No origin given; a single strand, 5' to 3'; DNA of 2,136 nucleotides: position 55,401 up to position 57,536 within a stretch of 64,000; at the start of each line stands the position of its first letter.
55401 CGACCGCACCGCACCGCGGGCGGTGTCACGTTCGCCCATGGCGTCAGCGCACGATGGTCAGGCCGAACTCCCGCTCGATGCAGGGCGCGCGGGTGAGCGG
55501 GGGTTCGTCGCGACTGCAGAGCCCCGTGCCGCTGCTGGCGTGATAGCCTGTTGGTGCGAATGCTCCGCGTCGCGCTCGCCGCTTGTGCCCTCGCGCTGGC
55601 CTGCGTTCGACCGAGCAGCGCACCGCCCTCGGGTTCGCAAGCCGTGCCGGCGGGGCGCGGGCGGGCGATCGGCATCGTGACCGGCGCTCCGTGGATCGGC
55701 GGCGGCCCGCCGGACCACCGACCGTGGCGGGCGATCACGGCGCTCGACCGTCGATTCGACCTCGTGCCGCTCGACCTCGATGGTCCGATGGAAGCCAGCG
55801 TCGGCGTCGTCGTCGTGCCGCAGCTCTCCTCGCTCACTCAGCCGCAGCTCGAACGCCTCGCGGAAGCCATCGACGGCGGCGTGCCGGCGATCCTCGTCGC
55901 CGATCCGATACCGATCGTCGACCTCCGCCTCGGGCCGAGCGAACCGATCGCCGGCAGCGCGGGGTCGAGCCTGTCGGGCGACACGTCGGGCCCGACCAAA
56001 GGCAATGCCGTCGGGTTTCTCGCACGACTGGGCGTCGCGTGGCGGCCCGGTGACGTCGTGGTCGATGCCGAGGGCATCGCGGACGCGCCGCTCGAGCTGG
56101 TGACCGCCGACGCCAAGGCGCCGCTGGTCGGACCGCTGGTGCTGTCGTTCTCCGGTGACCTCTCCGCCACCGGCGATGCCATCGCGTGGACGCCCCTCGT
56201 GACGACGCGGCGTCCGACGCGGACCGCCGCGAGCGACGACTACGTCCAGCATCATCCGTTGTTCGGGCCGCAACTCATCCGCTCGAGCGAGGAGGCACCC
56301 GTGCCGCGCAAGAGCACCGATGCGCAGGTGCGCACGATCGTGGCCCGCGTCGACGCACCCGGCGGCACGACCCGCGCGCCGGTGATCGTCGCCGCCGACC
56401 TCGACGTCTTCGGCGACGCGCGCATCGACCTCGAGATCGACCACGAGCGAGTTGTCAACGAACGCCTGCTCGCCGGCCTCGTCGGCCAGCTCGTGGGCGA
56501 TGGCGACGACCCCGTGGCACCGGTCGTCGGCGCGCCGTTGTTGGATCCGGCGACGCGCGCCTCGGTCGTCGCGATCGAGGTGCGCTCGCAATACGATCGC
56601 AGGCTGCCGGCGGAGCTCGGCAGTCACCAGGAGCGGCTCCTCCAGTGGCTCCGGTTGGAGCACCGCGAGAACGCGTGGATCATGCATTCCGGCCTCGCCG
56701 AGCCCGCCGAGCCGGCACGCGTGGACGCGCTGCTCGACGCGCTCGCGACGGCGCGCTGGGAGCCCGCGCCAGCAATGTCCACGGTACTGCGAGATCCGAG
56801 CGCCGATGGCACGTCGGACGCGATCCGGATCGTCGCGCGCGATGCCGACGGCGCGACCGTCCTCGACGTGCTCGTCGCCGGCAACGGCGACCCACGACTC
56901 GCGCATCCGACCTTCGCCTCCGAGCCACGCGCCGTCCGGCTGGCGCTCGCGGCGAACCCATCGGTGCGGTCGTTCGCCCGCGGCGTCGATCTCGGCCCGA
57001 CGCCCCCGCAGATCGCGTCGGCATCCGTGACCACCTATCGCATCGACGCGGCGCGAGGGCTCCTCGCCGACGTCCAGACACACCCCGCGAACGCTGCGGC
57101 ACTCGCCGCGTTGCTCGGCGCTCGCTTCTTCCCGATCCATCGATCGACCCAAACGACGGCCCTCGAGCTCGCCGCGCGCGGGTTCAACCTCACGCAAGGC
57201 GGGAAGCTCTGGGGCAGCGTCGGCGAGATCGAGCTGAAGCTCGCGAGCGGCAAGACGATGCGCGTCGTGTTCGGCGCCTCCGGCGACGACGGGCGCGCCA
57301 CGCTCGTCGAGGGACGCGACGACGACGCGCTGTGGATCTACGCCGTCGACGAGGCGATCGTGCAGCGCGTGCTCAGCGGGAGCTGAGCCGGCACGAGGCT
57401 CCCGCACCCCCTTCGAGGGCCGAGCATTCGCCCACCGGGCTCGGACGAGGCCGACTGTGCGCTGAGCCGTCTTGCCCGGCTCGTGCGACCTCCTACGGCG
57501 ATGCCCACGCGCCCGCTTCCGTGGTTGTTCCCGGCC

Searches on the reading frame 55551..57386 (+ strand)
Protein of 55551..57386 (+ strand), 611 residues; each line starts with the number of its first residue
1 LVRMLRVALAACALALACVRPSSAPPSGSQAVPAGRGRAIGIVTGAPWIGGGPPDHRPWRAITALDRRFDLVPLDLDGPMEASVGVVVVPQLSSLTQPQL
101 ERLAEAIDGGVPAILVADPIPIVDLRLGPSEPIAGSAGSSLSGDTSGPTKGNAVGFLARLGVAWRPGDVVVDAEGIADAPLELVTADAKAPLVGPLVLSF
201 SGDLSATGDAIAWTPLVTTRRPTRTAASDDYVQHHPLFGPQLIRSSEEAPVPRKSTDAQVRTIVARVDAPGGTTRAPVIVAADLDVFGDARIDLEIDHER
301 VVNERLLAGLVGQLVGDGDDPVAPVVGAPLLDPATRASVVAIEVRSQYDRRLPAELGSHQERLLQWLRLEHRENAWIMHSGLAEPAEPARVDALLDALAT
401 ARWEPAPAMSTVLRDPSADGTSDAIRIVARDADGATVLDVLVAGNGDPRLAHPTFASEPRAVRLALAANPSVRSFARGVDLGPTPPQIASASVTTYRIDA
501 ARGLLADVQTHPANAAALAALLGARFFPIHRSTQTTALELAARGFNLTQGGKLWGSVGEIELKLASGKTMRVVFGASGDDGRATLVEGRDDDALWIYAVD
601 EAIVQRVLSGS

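Call 103: search_protein_families(library=pfam, proteins=[window:55551-57386:+], max_evalue=0.0001)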
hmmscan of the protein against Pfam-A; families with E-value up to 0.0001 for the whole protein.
window:55551-57386:+ (611 aa): 1 family
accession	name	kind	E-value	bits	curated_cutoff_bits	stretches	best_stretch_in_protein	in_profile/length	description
PF09822.16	ABC_transp_aux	-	2.7e-09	37.1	34.7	1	40-173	4-122/288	ABC-type uncharacterized transport system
